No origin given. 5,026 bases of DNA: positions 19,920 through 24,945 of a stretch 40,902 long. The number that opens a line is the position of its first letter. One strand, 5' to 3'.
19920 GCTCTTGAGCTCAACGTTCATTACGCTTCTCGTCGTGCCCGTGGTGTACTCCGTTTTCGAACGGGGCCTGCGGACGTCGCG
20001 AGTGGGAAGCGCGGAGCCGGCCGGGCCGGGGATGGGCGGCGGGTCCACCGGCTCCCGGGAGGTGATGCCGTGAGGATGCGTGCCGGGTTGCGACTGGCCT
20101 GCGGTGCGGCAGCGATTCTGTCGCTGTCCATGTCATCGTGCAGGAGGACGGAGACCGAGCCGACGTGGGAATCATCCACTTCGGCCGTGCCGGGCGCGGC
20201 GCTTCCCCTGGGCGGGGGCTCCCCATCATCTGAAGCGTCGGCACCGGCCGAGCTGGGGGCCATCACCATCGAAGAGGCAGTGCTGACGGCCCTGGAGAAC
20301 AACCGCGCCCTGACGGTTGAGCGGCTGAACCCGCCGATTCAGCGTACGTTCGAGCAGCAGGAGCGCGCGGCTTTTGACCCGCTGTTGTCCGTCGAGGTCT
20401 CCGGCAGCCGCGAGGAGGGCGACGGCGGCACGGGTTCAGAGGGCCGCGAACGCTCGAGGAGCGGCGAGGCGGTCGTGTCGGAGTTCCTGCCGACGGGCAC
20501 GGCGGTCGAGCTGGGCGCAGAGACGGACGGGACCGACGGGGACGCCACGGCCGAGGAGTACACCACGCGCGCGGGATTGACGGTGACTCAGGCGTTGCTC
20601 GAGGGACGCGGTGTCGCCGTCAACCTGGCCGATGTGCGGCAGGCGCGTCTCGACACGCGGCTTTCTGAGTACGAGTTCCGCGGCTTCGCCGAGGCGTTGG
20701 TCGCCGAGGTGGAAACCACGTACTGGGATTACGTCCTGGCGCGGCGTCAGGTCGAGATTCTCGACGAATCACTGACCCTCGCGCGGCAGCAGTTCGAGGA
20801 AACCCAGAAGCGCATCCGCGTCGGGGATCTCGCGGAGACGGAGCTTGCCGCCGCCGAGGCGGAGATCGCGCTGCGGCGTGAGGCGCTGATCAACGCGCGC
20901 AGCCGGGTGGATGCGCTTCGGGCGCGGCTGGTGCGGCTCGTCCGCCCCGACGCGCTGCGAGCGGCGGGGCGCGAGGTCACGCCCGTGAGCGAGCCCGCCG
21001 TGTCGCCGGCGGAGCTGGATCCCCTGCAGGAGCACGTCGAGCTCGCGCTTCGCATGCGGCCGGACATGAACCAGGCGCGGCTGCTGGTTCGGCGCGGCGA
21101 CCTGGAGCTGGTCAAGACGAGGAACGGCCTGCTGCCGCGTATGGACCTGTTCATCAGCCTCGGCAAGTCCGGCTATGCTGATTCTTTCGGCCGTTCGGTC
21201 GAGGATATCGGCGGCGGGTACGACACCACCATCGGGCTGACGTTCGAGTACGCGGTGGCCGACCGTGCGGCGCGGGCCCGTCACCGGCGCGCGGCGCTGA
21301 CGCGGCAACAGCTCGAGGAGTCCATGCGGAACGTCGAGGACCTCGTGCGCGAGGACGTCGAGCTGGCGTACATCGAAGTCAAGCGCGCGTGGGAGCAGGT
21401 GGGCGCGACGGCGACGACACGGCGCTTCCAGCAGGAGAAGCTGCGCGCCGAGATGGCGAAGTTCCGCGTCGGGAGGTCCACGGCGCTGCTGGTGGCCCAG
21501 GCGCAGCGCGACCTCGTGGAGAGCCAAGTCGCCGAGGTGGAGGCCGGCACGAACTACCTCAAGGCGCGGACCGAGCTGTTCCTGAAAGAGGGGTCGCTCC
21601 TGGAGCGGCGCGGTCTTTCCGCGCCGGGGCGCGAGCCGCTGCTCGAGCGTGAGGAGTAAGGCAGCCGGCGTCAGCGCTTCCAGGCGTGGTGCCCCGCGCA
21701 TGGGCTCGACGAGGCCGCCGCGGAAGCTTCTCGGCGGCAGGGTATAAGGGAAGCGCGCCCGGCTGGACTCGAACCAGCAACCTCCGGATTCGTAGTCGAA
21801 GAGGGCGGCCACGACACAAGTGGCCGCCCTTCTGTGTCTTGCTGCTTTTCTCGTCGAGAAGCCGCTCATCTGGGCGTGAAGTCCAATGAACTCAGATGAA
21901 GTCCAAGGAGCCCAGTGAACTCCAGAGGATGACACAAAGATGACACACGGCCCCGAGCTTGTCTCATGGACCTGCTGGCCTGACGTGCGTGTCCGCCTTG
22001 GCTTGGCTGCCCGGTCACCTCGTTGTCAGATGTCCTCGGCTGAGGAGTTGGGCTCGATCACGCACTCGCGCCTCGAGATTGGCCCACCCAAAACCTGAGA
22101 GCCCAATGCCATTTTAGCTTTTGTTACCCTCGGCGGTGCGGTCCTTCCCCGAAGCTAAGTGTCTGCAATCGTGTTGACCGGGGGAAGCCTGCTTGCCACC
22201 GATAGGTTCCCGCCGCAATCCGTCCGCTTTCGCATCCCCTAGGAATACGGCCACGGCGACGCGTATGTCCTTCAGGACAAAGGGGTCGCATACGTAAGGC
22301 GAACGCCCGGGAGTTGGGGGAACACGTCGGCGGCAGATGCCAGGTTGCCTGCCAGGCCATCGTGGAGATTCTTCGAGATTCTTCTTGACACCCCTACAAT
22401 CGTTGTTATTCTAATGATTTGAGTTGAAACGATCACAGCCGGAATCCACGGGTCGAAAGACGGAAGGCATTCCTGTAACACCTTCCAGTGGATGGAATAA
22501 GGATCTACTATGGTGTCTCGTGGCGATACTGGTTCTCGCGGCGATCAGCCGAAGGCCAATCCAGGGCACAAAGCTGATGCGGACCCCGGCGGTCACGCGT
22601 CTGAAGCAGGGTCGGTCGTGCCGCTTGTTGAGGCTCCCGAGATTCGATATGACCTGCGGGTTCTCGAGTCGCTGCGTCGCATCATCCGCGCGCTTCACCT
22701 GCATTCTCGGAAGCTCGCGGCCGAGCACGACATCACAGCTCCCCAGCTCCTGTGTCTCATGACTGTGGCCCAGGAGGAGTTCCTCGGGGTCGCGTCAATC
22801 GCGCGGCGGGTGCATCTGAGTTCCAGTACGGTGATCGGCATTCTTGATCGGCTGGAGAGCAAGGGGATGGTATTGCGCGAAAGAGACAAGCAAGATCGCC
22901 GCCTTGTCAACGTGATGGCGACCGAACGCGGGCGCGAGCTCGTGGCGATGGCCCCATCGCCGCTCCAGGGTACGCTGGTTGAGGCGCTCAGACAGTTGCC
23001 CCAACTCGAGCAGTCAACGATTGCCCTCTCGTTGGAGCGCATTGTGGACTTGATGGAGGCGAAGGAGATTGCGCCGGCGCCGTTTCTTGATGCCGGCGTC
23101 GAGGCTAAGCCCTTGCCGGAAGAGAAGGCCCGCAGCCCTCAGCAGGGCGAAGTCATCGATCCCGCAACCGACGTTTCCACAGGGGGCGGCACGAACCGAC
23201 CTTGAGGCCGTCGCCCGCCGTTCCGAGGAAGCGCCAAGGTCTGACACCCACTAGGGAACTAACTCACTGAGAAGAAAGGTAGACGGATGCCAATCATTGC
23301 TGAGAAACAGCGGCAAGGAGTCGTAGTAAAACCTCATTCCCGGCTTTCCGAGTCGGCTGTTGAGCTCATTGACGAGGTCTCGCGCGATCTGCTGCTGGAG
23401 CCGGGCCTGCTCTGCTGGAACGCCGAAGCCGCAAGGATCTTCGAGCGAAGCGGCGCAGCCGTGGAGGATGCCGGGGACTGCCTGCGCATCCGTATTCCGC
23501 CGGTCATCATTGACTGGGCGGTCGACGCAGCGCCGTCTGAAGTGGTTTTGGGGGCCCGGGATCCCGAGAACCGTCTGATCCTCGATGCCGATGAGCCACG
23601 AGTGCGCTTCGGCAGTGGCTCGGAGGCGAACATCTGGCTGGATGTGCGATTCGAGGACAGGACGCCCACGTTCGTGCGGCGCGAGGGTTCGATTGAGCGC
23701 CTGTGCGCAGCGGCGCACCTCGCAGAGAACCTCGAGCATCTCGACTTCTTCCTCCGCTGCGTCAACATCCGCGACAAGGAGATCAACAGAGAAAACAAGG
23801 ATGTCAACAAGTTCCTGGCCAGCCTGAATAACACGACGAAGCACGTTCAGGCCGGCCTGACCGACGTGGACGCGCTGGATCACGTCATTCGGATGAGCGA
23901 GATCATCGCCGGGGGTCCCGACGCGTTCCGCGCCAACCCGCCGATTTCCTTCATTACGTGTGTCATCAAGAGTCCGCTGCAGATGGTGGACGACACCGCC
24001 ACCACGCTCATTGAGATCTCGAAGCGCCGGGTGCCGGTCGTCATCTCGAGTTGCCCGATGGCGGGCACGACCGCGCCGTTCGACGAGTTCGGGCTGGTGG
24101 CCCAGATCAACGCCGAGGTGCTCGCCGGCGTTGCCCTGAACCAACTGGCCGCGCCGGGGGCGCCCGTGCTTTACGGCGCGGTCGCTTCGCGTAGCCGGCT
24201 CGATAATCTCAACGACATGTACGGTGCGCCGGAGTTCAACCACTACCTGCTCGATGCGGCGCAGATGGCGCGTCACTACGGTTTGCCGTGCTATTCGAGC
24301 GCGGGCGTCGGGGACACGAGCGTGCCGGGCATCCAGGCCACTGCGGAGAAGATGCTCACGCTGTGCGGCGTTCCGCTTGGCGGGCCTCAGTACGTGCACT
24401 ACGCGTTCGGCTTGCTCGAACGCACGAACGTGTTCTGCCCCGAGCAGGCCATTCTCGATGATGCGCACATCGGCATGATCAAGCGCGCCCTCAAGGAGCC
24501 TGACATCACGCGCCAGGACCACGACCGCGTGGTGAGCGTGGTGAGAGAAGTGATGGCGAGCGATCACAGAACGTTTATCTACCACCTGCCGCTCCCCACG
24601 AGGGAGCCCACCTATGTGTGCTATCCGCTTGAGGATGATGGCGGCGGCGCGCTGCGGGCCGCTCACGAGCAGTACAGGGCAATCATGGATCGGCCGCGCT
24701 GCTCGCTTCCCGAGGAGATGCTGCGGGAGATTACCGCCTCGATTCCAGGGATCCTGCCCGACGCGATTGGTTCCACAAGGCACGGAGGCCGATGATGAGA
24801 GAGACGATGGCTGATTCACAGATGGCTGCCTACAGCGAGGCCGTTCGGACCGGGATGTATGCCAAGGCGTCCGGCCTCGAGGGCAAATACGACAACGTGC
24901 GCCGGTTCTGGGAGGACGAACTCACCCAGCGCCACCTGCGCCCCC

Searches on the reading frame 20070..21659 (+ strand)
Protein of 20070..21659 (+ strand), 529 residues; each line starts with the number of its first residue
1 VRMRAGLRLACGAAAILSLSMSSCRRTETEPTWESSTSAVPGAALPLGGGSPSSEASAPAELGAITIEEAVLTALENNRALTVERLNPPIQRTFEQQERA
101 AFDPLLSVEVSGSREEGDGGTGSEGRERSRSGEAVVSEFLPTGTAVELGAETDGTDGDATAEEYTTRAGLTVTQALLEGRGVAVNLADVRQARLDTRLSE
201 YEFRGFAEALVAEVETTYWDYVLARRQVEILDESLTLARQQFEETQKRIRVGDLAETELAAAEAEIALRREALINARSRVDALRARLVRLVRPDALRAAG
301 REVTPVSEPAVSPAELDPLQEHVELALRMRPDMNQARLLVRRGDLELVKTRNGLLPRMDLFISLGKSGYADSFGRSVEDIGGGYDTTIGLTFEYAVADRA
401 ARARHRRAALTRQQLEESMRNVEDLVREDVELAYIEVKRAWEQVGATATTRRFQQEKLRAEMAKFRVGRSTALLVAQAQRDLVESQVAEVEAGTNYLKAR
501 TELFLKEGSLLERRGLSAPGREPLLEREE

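Call 12: search_protein_families(library=pfam, proteins=[window:20070-21659:+])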
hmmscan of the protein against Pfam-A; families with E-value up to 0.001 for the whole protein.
window:20070-21659:+ (529 aa): 1 family
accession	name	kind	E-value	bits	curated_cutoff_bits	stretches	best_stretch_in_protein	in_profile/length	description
PF02321.23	OEP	-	1.1e-41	143.1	22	2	68-290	2-185/187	Outer membrane efflux protein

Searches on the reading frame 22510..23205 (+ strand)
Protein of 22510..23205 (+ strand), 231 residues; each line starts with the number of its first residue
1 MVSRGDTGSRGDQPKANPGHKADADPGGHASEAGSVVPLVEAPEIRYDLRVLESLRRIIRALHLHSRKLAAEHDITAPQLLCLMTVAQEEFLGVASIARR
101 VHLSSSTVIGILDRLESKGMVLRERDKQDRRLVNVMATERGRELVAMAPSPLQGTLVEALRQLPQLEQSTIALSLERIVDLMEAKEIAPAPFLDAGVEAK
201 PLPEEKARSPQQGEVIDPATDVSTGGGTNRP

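Call 11: search_protein_families(library=pfam, proteins=[window:22510-23205:+])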
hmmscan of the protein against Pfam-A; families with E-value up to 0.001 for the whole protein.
window:22510-23205:+ (231 aa): 5 families
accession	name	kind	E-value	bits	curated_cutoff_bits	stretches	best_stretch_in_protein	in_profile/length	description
PF01047.28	MarR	-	5.4e-15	55.5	24.6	1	75-133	1-59/59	MarR family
PF22381.2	Staph_reg_Sar_Rot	-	4.3e-09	36.8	27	1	69-145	6-82/85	Transcriptional regulator SarA/Rot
PF12802.13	MarR_2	-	5.3e-07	30.2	27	1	73-131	1-60/61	MarR family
PF13463.12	HTH_27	-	3.5e-06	27.6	22.2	1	76-141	2-68/68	Winged helix DNA-binding domain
PF13412.12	HTH_24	-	0.00023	21.1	21.9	1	95-121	21-47/48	Winged helix-turn-helix DNA-binding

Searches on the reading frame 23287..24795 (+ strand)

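Call 11: search_protein_families(library=pfam, proteins=[window:23287-24795:+])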
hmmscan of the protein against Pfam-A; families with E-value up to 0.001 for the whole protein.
window:23287-24795:+ (502 aa): 1 family
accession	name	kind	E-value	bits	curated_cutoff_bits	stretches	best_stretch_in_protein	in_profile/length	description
PF06253.16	MTTB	-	5.9e-58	196.5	25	1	16-427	30-423/500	Trimethylamine methyltransferase (MTTB)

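Call 30: search_protein_families(library=ncbifam, proteins=[window:23287-24795:+], max_evalue=0.001)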
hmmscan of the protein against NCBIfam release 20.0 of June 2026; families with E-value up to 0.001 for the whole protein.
window:23287-24795:+ (502 aa): 1 family
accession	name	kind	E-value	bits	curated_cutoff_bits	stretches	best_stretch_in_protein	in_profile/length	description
TIGR02369.2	trimeth_pyl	equivalog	3.3e-72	243.5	525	1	20-426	6-396/469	[trimethylamine--corrinoid protein] Co-methyltransferase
